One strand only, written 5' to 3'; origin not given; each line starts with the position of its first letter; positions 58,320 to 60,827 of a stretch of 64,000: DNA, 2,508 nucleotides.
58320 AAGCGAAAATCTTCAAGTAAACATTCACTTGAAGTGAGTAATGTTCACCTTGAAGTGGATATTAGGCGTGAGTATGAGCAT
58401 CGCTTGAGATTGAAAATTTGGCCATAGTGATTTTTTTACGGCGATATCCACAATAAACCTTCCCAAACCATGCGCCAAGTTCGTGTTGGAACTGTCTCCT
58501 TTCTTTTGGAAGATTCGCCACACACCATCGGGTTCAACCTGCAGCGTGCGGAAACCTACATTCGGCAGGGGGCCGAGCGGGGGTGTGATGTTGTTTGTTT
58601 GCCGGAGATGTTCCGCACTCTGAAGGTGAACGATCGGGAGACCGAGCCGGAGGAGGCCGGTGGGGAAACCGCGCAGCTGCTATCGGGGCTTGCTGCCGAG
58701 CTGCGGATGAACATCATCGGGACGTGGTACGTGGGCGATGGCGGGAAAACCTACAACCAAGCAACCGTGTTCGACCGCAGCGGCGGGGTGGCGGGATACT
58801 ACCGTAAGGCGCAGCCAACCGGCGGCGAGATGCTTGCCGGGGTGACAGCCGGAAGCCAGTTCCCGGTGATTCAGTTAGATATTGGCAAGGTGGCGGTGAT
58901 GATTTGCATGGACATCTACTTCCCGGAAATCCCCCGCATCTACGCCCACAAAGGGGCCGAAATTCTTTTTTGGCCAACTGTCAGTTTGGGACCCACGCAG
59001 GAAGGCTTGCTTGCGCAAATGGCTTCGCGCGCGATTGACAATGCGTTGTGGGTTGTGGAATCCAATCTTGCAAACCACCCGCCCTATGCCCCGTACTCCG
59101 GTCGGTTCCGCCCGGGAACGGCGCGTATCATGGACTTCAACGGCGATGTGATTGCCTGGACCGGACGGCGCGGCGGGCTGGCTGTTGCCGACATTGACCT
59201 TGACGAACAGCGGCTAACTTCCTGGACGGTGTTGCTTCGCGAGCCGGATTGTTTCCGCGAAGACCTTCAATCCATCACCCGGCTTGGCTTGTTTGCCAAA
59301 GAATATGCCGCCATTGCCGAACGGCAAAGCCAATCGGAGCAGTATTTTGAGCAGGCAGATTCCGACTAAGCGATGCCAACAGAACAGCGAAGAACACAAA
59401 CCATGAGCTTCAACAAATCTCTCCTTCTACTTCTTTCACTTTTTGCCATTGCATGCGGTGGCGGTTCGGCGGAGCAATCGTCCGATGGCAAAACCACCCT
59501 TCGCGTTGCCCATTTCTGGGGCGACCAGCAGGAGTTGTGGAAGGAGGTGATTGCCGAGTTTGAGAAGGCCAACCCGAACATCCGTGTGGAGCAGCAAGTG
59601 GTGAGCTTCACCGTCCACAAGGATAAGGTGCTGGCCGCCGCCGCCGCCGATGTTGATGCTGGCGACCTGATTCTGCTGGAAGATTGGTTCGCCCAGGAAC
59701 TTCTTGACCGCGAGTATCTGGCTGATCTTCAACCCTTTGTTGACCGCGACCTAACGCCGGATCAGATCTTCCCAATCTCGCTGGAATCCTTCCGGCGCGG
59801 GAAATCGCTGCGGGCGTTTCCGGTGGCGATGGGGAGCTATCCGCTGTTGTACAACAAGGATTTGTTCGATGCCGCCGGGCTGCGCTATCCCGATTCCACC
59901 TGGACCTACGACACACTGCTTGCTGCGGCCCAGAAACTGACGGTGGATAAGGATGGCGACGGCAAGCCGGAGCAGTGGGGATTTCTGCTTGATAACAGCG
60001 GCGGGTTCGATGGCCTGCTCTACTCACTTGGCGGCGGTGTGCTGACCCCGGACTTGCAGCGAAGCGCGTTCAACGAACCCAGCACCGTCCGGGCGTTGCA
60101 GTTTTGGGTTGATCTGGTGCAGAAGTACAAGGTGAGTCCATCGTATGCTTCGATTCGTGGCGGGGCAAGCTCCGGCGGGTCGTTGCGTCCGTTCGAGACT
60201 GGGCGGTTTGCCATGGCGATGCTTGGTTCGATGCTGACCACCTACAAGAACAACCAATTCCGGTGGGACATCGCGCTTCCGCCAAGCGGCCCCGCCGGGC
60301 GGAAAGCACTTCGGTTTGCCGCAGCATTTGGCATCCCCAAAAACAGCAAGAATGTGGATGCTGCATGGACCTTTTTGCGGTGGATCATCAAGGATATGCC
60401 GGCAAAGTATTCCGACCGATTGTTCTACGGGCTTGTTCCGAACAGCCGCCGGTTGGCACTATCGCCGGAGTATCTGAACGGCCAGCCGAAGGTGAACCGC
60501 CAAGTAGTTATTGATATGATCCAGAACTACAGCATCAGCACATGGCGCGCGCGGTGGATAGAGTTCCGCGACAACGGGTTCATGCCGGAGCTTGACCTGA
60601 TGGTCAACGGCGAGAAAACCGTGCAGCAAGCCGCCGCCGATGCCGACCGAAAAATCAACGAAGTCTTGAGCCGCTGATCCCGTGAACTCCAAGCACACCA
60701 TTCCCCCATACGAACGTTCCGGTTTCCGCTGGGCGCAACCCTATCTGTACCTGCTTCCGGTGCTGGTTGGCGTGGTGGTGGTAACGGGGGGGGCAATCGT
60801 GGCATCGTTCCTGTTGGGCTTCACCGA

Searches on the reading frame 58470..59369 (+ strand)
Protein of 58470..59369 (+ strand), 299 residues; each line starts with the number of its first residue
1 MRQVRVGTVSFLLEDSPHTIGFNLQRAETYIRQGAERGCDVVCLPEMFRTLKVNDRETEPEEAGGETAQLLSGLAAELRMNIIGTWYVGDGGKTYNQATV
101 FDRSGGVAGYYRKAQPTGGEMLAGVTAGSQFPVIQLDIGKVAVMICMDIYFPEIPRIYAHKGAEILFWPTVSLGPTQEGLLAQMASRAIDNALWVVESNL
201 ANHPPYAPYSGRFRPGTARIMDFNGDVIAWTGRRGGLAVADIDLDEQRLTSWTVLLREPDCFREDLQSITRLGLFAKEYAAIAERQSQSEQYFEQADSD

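Call 83: search_protein_families(library=pfam, proteins=[window:58470-59369:+], max_evalue=0.00001)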
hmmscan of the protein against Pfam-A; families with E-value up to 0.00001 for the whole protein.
window:58470-59369:+ (299 aa): 1 family
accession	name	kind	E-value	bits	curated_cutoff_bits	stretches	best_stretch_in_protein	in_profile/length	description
PF00795.27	CN_hydrolase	-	1.3e-36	126.7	23.2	1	23-247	17-251/256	Carbon-nitrogen hydrolase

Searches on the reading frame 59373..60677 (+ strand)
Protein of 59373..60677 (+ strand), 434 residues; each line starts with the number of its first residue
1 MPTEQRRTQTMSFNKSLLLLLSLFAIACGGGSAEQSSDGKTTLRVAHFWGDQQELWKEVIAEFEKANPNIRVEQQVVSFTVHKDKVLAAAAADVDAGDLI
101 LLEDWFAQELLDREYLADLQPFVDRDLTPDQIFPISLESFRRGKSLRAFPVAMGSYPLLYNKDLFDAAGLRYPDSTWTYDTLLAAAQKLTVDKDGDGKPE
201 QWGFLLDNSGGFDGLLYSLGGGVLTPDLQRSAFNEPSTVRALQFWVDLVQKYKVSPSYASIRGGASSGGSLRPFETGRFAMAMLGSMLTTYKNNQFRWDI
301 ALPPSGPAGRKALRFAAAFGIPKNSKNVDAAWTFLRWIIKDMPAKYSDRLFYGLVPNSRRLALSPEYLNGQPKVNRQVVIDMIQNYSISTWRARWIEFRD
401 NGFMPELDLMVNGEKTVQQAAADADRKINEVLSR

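Call 83: search_protein_families(library=pfam, proteins=[window:59373-60677:+], max_evalue=0.00001)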
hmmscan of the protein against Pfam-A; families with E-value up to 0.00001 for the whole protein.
window:59373-60677:+ (434 aa): 2 families
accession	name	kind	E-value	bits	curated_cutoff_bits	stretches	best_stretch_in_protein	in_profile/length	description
PF01547.30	SBP_bac_1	-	1e-33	118.1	26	1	50-340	2-302/307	Bacterial extracellular solute-binding protein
PF13416.11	SBP_bac_8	-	3.7e-27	96.3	27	1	59-366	2-270/279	Bacterial extracellular solute-binding protein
